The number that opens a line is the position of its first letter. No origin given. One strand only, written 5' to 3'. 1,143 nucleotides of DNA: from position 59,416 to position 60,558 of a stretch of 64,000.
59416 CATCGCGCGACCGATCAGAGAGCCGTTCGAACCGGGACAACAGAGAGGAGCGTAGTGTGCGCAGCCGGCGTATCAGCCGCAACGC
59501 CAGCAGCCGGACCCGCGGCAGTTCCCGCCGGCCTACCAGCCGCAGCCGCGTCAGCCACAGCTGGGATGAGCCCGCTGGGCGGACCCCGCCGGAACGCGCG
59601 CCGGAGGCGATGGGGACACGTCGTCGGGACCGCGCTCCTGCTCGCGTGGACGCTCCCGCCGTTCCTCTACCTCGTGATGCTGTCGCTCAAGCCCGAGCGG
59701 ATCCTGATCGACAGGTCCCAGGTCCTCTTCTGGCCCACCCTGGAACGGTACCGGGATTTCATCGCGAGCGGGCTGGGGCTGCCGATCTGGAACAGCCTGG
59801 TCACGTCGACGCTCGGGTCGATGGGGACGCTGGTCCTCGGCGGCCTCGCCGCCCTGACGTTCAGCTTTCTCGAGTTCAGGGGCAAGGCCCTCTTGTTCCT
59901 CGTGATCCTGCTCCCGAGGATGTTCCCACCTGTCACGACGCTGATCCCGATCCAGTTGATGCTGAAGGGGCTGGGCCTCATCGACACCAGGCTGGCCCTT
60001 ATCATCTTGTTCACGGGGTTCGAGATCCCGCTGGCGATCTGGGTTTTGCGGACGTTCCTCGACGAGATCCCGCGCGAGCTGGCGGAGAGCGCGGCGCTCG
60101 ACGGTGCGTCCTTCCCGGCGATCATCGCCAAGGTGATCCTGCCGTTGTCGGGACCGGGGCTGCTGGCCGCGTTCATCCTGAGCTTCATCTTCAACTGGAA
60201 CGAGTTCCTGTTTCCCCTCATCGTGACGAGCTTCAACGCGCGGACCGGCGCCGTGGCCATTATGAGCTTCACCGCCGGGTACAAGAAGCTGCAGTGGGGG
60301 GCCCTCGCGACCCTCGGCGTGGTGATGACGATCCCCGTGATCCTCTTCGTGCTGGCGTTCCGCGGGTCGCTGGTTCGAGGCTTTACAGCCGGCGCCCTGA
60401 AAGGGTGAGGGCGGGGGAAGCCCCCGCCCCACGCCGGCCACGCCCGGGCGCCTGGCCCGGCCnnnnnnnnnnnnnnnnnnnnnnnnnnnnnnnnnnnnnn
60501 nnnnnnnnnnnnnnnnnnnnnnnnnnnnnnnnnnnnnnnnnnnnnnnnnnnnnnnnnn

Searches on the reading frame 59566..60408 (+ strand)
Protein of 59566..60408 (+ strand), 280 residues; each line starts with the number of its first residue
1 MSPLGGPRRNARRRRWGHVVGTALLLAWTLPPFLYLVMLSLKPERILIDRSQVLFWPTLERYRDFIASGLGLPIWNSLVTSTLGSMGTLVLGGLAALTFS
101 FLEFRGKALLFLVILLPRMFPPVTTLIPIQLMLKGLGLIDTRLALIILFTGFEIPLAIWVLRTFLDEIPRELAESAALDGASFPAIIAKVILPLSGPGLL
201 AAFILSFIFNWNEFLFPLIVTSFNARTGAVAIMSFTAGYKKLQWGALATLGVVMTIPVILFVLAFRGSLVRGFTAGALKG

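Call 58: search_protein_families(library=pfam, proteins=[window:59566-60408:+], max_evalue=0.0001)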
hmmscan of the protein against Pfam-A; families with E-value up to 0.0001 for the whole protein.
window:59566-60408:+ (280 aa): 1 family
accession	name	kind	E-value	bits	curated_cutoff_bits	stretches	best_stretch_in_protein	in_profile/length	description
PF00528.27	BPD_transp_1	-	2.4e-19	70.2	26.4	1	89-271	2-180/184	Binding-protein-dependent transport system inner membrane component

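Call 89: search_protein_families(library=ncbifam, proteins=[window:59566-60408:+], max_evalue=0.00001)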
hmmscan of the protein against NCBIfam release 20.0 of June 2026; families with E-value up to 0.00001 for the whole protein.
window:59566-60408:+ (280 aa): 10 families
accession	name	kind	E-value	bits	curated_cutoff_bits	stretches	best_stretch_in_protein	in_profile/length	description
NF040932.1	ABC_arch_GlcU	equivalog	8.6e-31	107.6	340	1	18-275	6-266/272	glucose ABC transporter permease GlcU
NF008231.0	PRK10998.1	equivalog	2.3e-28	99.6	261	1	74-280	85-296/296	maltose ABC transporter permease MalG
NF008210.0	PRK10973.1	equivalog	6.1e-19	68.8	297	1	69-273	72-276/281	sn-glycerol-3-phosphate ABC transporter permease UgpE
NF007047.0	PRK09500.1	equivalog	5e-12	46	326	1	59-260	44-246/257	spermidine/putrescine ABC transporter permease PotC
NF011624.0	PRK15050.1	equivalog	1.7e-10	40.5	247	1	143-258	166-276/297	2-aminoethylphosphonate ABC transporter permease subunit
TIGR01581.1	Mo_ABC_porter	hypoth_equivalog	2.2e-10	40.4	210.3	1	73-253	22-214/225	ABC transporter permease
TIGR02141.1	modB_ABC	equivalog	3.9e-09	36.5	182.6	1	77-262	3-202/208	molybdate ABC transporter permease subunit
NF006939.0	PRK09421.1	equivalog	7.3e-07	28.8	262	0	77-215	15-166/230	molybdate ABC transporter permease subunit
NF008232.0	PRK10999.1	equivalog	9e-07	28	392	1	143-221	376-454/520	maltose ABC transporter permease MalF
TIGR03226.1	PhnU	equivalog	1.8e-06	27.6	283.45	1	143-254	184-289/311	2-aminoethylphosphonate ABC transporter permease subunit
